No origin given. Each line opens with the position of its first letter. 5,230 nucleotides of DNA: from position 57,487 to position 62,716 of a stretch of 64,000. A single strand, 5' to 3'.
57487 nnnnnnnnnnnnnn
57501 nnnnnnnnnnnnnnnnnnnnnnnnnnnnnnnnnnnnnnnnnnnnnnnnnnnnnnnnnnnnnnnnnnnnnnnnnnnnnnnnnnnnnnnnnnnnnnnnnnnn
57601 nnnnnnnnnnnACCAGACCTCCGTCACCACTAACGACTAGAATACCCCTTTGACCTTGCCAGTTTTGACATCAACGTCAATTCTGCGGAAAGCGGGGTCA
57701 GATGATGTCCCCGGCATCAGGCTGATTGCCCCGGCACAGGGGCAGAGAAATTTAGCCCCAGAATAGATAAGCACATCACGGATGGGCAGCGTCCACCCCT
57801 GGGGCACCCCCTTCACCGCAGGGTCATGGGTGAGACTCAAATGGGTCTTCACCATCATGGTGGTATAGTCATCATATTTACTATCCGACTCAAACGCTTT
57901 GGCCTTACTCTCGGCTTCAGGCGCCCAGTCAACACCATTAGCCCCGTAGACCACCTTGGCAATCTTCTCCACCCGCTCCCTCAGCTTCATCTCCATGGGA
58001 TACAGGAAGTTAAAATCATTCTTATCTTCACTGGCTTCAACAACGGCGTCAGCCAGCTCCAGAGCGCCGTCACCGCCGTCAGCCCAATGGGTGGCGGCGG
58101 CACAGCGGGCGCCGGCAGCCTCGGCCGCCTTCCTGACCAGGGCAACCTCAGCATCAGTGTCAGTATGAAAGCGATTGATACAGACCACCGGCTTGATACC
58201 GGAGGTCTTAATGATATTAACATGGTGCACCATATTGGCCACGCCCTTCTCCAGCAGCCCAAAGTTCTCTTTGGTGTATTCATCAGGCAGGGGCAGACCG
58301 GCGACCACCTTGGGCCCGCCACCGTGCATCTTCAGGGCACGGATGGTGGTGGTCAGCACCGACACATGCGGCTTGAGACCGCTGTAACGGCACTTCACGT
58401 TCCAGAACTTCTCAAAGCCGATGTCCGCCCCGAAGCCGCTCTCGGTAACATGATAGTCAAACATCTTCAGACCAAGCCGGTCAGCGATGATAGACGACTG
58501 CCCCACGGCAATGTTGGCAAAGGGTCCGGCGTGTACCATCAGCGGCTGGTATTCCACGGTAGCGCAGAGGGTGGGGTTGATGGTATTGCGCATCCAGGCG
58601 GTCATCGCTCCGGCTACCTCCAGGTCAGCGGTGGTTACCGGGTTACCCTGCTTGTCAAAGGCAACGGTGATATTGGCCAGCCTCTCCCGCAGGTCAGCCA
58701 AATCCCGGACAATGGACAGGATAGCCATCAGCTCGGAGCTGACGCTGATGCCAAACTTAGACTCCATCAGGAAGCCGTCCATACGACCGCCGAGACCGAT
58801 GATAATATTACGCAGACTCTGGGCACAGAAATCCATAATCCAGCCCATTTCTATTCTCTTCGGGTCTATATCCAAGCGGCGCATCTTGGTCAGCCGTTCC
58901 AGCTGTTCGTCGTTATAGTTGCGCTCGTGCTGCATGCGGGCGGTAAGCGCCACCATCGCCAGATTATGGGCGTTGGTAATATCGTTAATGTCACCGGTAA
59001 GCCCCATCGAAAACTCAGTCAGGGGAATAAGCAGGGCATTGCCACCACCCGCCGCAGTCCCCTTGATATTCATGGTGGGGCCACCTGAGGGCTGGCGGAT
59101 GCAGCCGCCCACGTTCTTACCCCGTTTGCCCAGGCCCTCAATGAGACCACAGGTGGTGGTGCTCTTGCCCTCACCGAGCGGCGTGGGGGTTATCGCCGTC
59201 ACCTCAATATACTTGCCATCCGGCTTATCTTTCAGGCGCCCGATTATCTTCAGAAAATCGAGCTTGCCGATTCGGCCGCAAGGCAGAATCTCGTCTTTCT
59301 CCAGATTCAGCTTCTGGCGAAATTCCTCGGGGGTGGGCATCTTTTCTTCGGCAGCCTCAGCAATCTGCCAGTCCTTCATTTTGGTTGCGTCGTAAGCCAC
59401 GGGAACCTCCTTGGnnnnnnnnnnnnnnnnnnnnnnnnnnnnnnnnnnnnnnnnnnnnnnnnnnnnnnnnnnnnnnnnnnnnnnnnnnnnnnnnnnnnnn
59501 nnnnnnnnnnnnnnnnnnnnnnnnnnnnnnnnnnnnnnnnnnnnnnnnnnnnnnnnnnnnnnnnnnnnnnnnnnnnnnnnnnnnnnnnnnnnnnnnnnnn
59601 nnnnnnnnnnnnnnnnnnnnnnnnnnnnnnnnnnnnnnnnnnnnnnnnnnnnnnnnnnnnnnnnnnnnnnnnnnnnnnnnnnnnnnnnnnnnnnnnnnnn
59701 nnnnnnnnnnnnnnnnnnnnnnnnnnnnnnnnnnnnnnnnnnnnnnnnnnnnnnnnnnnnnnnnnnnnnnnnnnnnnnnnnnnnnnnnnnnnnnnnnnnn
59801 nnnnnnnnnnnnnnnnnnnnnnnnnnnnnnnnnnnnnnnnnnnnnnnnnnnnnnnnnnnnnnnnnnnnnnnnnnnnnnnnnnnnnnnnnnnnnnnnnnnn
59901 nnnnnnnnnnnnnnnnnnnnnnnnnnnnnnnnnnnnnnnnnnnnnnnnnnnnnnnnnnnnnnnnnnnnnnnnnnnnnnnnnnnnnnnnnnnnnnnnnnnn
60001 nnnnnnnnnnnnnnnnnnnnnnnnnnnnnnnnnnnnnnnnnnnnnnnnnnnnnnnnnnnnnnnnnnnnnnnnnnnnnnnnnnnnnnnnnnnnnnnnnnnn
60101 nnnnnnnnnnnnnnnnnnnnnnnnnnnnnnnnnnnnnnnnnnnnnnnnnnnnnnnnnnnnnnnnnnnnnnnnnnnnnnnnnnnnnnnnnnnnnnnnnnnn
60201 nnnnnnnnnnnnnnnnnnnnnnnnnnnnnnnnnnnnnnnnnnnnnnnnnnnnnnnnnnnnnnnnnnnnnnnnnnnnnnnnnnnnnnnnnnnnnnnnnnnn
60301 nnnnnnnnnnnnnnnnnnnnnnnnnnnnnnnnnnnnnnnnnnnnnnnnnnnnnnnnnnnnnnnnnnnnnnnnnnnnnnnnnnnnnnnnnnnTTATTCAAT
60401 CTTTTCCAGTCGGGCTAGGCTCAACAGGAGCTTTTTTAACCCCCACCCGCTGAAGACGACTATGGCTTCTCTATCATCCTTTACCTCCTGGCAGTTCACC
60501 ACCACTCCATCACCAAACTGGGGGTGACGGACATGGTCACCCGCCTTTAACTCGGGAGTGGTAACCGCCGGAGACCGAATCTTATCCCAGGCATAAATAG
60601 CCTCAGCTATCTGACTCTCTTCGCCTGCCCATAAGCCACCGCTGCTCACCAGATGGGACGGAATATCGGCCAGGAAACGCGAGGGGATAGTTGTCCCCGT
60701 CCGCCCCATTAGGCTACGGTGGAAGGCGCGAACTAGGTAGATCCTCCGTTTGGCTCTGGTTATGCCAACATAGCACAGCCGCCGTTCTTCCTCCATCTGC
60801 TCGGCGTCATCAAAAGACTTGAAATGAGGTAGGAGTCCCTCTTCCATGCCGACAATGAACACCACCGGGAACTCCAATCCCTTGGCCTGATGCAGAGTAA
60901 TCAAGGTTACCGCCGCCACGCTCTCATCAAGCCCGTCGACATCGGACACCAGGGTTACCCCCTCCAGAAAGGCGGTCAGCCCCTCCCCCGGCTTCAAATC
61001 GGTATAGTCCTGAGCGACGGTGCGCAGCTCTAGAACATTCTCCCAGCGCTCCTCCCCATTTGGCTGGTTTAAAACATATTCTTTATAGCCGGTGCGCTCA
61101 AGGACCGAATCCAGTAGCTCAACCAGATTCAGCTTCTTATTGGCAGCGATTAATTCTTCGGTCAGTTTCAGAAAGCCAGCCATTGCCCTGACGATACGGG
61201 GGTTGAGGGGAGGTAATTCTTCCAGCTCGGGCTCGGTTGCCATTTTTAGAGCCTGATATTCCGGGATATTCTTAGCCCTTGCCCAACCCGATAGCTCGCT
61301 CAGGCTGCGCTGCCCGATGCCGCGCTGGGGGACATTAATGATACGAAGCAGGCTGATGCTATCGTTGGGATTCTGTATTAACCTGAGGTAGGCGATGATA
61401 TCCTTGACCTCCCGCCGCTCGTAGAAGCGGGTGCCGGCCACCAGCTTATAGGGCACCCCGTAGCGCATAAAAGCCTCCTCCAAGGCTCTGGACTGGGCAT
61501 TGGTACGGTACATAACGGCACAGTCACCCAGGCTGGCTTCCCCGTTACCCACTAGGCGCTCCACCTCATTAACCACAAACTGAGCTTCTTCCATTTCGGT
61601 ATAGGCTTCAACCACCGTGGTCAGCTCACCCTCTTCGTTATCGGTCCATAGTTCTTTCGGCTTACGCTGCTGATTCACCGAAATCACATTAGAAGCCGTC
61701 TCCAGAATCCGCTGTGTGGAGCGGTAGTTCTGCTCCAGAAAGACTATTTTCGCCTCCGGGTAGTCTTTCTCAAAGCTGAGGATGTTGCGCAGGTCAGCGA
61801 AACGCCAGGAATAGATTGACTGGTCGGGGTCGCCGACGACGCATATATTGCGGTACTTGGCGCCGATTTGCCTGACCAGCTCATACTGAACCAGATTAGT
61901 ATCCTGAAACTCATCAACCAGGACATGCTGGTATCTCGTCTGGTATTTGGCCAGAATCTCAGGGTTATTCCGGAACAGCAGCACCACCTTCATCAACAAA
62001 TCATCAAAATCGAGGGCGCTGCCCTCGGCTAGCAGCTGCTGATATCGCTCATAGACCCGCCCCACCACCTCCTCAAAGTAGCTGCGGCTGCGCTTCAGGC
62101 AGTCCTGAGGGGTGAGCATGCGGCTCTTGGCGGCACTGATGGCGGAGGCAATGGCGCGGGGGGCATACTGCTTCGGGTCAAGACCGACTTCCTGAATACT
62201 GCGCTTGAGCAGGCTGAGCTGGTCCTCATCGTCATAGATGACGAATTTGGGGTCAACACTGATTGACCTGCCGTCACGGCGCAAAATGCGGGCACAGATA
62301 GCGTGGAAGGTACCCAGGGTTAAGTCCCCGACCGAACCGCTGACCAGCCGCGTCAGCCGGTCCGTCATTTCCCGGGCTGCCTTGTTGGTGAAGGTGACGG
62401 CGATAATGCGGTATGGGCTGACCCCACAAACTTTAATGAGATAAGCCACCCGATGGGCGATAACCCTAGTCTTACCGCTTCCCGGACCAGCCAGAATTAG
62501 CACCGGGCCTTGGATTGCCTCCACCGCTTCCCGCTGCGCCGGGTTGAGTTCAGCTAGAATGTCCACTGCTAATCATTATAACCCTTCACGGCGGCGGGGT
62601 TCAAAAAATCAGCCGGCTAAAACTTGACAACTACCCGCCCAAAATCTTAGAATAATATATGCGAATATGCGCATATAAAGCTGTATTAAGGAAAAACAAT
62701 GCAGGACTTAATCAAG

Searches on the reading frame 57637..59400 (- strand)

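Call 63: search_protein_families(library=ncbifam, proteins=[window:57637-59400:-], max_evalue=1e-40)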
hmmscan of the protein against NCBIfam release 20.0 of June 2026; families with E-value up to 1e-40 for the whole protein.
window:57637-59400:- (587 aa): 3 families
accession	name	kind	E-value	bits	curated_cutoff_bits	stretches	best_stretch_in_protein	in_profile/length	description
NF010032.0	PRK13507.1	equivalog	0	1086.8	938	1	1-587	1-587/587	formate--tetrahydrofolate ligase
NF010031.0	PRK13506.1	equivalog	3.3e-175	583.7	800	1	24-584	16-575/578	formate--tetrahydrofolate ligase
NF010030.0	PRK13505.1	equivalog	2e-164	548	652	1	9-587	4-557/557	formate--tetrahydrofolate ligase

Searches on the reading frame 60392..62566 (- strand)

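Call 63: search_protein_families(library=ncbifam, proteins=[window:60392-62566:-], max_evalue=1e-40)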
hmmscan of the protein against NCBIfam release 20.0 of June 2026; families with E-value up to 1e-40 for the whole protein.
window:60392-62566:- (724 aa): 8 families
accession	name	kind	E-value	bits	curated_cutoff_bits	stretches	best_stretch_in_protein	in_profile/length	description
TIGR01073.1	pcrA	equivalog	4.3e-258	858.5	911.2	1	4-720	2-724/725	DNA helicase PcrA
NF008743.0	PRK11773.1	equivalog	2.1e-211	704.1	965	1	2-723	5-720/720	DNA helicase II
TIGR01075.1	uvrD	equivalog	2e-201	671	1144.45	1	3-721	1-715/715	DNA helicase II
TIGR01074.1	rep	equivalog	8.3e-178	592.7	951.45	1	7-640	2-638/668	DNA helicase Rep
NF008172.0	PRK10919.1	equivalog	1.6e-139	466.2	1168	1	7-638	3-636/673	DNA helicase Rep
TIGR02785.1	addA_Gpos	equivalog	1.4e-63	215.3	707.65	0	304-575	535-806/1234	helicase-exonuclease AddAB subunit AddA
TIGR00609.1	recB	equivalog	8.2e-42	143.4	696.05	0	167-300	325-460/1175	exodeoxyribonuclease V subunit beta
NF008276.0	PRK11054.1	equivalog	4.1e-41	141.3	543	0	6-99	196-287/684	DNA helicase IV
